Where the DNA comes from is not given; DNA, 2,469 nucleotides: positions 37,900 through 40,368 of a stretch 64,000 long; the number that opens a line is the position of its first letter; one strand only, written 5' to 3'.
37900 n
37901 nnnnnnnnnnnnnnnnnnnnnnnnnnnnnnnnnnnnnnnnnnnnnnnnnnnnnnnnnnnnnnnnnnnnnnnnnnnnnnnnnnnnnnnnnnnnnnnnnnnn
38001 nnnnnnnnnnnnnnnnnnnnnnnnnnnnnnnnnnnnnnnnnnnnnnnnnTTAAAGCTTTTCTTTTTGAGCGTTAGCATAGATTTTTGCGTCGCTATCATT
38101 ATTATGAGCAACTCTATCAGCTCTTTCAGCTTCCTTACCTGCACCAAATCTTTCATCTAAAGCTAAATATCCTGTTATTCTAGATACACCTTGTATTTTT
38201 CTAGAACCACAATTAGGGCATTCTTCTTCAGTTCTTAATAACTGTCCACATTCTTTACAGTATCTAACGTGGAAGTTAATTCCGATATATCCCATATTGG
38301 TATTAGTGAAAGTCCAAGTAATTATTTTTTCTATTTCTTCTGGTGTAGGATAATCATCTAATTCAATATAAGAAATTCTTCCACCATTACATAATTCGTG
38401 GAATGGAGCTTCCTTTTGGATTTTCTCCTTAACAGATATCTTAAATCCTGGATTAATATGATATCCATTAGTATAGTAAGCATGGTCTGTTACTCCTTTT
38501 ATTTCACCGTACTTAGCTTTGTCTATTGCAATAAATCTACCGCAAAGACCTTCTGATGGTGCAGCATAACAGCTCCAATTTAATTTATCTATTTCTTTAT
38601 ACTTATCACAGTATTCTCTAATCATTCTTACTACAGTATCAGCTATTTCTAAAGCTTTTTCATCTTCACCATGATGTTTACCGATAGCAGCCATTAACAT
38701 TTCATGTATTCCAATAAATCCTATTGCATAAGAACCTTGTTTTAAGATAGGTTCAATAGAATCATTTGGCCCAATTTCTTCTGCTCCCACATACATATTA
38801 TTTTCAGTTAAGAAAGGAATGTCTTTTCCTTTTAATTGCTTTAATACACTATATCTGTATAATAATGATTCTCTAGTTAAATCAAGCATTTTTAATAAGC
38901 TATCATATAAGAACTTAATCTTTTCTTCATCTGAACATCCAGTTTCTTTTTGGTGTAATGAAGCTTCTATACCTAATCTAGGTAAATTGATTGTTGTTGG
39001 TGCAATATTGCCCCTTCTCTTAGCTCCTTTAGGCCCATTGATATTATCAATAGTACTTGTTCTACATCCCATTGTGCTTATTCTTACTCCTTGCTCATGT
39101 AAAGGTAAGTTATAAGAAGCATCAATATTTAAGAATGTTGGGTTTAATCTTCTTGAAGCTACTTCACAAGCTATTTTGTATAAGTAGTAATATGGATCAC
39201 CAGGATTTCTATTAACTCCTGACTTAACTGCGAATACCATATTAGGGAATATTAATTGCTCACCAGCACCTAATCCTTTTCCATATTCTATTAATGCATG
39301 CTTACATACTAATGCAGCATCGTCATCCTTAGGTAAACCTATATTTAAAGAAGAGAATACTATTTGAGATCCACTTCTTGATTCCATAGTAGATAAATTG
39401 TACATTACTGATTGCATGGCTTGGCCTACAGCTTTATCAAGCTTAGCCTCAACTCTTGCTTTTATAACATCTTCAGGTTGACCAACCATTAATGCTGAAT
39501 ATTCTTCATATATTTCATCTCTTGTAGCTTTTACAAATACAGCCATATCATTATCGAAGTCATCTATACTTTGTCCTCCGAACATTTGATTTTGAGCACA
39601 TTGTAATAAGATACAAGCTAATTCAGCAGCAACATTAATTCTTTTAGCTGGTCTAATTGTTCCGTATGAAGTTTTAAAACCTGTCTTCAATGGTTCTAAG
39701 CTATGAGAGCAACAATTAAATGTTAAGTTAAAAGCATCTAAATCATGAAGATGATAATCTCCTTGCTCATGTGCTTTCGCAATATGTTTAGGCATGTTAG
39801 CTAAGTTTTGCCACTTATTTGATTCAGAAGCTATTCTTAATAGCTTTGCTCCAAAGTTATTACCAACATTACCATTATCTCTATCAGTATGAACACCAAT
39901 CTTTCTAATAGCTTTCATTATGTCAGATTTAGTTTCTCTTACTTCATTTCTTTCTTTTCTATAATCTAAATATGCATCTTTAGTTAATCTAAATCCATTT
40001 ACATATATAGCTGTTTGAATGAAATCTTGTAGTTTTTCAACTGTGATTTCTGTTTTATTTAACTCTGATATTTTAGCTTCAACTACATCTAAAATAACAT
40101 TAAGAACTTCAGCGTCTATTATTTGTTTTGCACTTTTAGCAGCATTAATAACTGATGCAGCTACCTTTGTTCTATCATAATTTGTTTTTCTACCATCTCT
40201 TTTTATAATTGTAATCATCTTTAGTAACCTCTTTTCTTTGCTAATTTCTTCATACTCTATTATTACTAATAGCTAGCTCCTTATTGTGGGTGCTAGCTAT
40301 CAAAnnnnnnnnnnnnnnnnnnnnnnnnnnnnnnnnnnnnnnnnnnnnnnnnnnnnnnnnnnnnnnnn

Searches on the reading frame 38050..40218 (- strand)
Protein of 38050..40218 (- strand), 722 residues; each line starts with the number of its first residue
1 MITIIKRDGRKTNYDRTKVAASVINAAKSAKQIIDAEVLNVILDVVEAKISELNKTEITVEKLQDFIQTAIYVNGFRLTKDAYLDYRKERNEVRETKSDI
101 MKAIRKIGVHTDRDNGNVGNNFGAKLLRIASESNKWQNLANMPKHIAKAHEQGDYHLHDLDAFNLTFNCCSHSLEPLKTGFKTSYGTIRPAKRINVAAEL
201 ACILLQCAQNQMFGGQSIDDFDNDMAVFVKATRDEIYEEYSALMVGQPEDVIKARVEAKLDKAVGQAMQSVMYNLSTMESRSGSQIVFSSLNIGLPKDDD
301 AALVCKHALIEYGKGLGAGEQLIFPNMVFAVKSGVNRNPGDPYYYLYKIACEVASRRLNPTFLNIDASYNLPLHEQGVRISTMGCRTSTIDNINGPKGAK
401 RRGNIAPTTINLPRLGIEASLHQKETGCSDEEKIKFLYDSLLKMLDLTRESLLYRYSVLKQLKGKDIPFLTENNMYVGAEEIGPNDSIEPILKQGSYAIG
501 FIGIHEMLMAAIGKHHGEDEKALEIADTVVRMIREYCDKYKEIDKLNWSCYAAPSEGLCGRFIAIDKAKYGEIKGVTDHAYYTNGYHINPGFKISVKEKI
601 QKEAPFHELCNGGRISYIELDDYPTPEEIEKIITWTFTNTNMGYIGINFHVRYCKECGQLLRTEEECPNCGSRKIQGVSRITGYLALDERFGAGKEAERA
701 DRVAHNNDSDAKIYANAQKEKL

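Call 74: search_protein_families(library=pfam, proteins=[window:38050-40218:-], max_evalue=0.00001)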
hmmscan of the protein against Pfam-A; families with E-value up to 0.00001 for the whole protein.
window:38050-40218:- (722 aa): 2 families
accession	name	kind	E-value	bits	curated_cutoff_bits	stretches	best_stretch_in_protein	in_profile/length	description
PF13597.11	NRDD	-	8.1e-161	536.9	26.2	1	114-705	1-562/562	Anaerobic ribonucleoside-triphosphate reductase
PF03477.21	ATP-cone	-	1.3e-11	45.3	25.8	1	3-92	2-88/88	ATP cone domain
